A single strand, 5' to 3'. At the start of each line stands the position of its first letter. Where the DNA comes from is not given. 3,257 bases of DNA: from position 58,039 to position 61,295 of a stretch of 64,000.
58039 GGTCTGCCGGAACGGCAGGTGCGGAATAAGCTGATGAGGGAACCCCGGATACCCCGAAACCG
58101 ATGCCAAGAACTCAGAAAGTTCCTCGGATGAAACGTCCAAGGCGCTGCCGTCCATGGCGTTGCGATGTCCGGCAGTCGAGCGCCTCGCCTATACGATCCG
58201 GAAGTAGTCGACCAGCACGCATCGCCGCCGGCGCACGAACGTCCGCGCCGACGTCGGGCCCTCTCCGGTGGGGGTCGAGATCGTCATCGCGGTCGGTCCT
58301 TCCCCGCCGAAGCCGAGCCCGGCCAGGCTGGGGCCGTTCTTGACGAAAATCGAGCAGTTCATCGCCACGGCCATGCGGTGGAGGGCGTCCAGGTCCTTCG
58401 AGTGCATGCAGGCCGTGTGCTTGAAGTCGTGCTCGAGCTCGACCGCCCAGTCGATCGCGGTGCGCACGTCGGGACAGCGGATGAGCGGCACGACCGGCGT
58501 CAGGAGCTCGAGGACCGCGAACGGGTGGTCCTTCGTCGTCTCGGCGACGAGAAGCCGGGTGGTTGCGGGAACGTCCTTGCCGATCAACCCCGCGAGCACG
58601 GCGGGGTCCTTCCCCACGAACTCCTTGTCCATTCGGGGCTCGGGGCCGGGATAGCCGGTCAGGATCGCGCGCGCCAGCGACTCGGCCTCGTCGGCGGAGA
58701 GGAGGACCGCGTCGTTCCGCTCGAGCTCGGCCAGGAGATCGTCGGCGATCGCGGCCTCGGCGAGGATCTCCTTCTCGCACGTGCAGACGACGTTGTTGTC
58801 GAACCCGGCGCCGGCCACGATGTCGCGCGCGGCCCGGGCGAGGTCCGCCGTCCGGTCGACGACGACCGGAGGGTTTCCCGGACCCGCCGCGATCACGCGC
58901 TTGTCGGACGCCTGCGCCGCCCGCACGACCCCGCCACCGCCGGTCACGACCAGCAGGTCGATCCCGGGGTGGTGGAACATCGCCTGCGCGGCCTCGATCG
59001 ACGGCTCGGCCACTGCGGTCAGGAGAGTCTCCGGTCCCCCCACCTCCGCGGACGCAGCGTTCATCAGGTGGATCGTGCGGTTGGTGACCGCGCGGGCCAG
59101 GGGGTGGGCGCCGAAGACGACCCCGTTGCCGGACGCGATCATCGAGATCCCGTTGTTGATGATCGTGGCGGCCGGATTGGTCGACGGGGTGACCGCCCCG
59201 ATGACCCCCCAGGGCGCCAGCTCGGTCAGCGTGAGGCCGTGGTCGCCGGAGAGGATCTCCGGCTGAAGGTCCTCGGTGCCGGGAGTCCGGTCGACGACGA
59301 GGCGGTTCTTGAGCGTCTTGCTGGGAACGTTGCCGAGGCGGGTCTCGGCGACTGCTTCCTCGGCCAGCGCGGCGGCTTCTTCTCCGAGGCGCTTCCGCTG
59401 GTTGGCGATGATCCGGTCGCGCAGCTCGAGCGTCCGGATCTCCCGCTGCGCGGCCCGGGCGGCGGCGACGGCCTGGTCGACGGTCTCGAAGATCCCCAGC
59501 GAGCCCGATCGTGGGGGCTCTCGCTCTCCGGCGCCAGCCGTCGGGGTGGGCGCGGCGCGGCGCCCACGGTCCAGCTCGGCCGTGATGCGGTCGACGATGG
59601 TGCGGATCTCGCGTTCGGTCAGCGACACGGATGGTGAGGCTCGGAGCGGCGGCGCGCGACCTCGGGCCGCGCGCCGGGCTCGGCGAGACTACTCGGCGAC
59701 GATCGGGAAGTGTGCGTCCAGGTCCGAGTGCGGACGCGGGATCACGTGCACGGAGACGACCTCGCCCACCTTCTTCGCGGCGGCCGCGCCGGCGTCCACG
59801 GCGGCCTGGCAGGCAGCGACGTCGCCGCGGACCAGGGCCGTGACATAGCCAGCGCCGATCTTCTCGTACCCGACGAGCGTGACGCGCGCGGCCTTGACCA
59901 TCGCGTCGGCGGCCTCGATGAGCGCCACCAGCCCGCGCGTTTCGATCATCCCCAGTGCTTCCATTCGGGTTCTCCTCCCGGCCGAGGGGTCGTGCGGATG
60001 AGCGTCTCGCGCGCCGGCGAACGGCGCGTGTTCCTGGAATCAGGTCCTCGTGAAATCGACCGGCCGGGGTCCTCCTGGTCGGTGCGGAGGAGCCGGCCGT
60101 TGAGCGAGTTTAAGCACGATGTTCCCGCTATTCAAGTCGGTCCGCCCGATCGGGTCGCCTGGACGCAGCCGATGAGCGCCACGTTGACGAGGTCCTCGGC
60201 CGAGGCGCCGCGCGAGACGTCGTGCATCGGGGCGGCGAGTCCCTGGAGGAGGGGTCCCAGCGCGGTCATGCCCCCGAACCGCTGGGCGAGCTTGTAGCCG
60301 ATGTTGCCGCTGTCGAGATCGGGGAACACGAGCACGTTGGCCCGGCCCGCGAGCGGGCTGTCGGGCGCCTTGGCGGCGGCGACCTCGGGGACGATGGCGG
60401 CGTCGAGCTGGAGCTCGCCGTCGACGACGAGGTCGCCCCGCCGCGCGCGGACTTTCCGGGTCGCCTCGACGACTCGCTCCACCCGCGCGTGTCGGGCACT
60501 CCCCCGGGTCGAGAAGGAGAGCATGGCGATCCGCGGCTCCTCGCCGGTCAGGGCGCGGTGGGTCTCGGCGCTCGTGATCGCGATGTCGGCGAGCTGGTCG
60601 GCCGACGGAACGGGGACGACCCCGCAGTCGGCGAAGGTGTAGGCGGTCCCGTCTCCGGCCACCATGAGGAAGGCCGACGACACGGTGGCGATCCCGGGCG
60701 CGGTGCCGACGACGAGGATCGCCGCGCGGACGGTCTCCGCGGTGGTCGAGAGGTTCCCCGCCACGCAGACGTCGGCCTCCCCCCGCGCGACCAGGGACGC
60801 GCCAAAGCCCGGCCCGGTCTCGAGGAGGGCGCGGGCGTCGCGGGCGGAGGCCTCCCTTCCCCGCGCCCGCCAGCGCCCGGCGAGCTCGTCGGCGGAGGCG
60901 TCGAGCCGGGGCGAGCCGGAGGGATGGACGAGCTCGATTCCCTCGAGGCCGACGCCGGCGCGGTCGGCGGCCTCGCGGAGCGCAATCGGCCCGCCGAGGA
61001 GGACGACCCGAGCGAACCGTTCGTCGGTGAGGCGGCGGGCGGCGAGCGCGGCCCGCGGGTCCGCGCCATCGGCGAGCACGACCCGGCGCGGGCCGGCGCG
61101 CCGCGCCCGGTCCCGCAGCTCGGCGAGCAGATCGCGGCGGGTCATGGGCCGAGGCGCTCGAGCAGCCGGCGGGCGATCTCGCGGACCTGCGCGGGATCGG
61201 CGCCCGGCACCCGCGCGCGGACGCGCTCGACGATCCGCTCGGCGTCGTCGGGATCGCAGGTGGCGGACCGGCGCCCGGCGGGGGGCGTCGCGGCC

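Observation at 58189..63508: Microcompartment (metabolosome) operon with no recognisable signature enzyme and an atypical core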

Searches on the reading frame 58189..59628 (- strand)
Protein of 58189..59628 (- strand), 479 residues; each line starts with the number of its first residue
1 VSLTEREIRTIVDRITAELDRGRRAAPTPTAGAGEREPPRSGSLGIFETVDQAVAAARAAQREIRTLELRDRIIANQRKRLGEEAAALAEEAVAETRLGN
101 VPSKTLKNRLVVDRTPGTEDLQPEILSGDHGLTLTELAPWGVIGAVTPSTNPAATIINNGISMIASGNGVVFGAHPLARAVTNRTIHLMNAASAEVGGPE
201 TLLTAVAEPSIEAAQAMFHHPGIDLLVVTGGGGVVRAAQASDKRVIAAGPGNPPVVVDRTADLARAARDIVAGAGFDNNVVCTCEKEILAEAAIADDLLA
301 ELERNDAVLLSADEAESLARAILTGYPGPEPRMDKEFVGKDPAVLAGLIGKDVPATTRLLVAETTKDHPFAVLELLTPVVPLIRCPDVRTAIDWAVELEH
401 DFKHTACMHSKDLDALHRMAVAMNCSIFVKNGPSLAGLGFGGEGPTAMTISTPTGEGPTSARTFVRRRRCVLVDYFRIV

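Call 3: search_protein_families(library=pfam, proteins=[window:58189-59628:-], max_evalue=0.01)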
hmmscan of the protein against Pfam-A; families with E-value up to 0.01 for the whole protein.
window:58189-59628:- (479 aa): 1 family
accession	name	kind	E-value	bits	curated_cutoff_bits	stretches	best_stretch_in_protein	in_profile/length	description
PF00171.27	Aldedh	-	1.3e-29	103.5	23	2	48-303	29-290/461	Aldehyde dehydrogenase family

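Call 10: search_protein_families(library=ncbifam, proteins=[window:58189-59628:-], max_evalue=0.01)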
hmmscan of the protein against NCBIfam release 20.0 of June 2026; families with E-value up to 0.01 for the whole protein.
window:58189-59628:- (479 aa): 32 families (the best 25 are shown)
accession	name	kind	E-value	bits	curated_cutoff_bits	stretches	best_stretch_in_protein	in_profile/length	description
NF011927.0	PRK15398.1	subfamily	1e-183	611.3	403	1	5-479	3-465/465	aldehyde dehydrogenase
NF010378.0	PRK13805.1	equivalog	5.8e-69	232.9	951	1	48-437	14-409/872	bifunctional acetaldehyde-CoA/alcohol dehydrogenase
TIGR02518.1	EutH_ACDH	equivalog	3.5e-66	224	620.1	1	53-452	13-418/488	acetaldehyde dehydrogenase (acetylating)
NF047625.1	AcylSulfactDhSauS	equivalog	9.4e-51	173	600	1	49-429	5-392/464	acylating sulfoacetaldehyde dehydrogenase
NF040648.1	lactal_redase_Meth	equivalog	8.9e-17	61.2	650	1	118-428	108-420/463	lactaldehyde dehydrogenase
TIGR03250.1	PhnAcAld_DH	equivalog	9.3e-15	54.2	635.65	1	141-423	141-421/472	phosphonoacetaldehyde dehydrogenase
NF007352.0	PRK09847.1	equivalog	5.4e-13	48.2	850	1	128-431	146-453/495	aldehyde dehydrogenase PuuC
NF042993.1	AlphKGSA_gudD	equivalog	1.8e-11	43.5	770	1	48-301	42-302/481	alpha-ketoglutaric semialdehyde dehydrogenase GucD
NF001221.0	PRK00197.1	equivalog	1.9e-11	43.3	289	1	130-313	106-292/418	glutamate-5-semialdehyde dehydrogenase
NF006992.0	PRK09457.1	subfamily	5.4e-11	41.8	514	1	48-305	37-301/487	succinylglutamate-semialdehyde dehydrogenase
TIGR02299.1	HpaE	equivalog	2.2e-10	39.7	638.35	1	48-303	38-299/488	5-carboxymethyl-2-hydroxymuconate semialdehyde dehydrogenase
TIGR01780.1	SSADH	subfamily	2.7e-10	39.7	646.35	1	137-304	115-282/448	succinate-semialdehyde dehydrogenase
NF010000.0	PRK13473.1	subfamily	2.7e-10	39.5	615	1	49-425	40-427/475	aminobutyraldehyde dehydrogenase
TIGR01804.1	BADH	equivalog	7.5e-10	37.9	668.6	1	48-303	35-297/467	betaine-aldehyde dehydrogenase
NF052305.1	DioxValDhHalo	equivalog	1.3e-09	37.5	750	1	132-302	134-304/483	2,5-dioxovalerate dehydrogenase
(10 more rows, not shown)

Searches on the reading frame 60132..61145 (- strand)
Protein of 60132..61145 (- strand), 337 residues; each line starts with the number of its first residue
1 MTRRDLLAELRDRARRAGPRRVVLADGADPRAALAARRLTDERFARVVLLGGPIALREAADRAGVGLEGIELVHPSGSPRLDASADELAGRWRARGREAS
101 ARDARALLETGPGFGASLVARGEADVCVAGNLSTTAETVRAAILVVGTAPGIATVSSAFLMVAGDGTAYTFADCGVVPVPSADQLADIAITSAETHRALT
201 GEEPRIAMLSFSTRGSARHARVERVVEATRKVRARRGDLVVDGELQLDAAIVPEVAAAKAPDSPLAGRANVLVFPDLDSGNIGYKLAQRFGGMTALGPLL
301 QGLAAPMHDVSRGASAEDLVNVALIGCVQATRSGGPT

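Call 3: search_protein_families(library=pfam, proteins=[window:60132-61145:-], max_evalue=0.01)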
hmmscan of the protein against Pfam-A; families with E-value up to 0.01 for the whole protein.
window:60132-61145:- (337 aa): 1 family
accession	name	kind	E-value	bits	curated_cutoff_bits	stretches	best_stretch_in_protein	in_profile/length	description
PF01515.24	PTA_PTB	-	3.4e-104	349.1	24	1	9-325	5-317/319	Phosphate acetyl/butaryl transferase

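Call 10: search_protein_families(library=ncbifam, proteins=[window:60132-61145:-], max_evalue=0.01)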
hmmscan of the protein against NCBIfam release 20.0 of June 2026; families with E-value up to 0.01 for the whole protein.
window:60132-61145:- (337 aa): 10 families
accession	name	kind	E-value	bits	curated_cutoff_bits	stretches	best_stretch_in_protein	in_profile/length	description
NF007233.1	PRK09653.1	subfamily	1.2e-106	356.9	310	1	9-330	4-319/319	phosphotransacetylase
NF004167.0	PRK05632.1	equivalog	5.1e-94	316.2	418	1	9-332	388-705/708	phosphate acetyltransferase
TIGR00651.1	pta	equivalog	5.8e-91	305.1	311.2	1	22-325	1-302/304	phosphate acetyltransferase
NF009501.0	PRK12861.1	subfamily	1.9e-38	132.1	1178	1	5-332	434-762/764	NADP-dependent malic enzyme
NF008852.0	PRK11890.1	subfamily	2.2e-19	69.7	413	1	117-317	90-290/315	phosphate acetyltransferase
NF004472.0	PRK05805.1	subfamily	5e-19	68.5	399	1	116-331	84-299/302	phosphate butyryltransferase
TIGR02706.1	P_butyryltrans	equivalog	3.5e-18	65.8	410.5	1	118-325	82-289/294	phosphate butyryltransferase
NF005837.0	PRK07742.1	equivalog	2.5e-17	63.1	409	1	118-323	85-291/299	phosphate butyryltransferase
NF006045.0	PRK08190.1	subfamily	5.8e-16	58.4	282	1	116-319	243-446/467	bifunctional enoyl-CoA hydratase/phosphate acetyltransferase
TIGR02709.1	branched_ptb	equivalog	3.2e-11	43.3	475.15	1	116-318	61-260/271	branched-chain phosphotransacylase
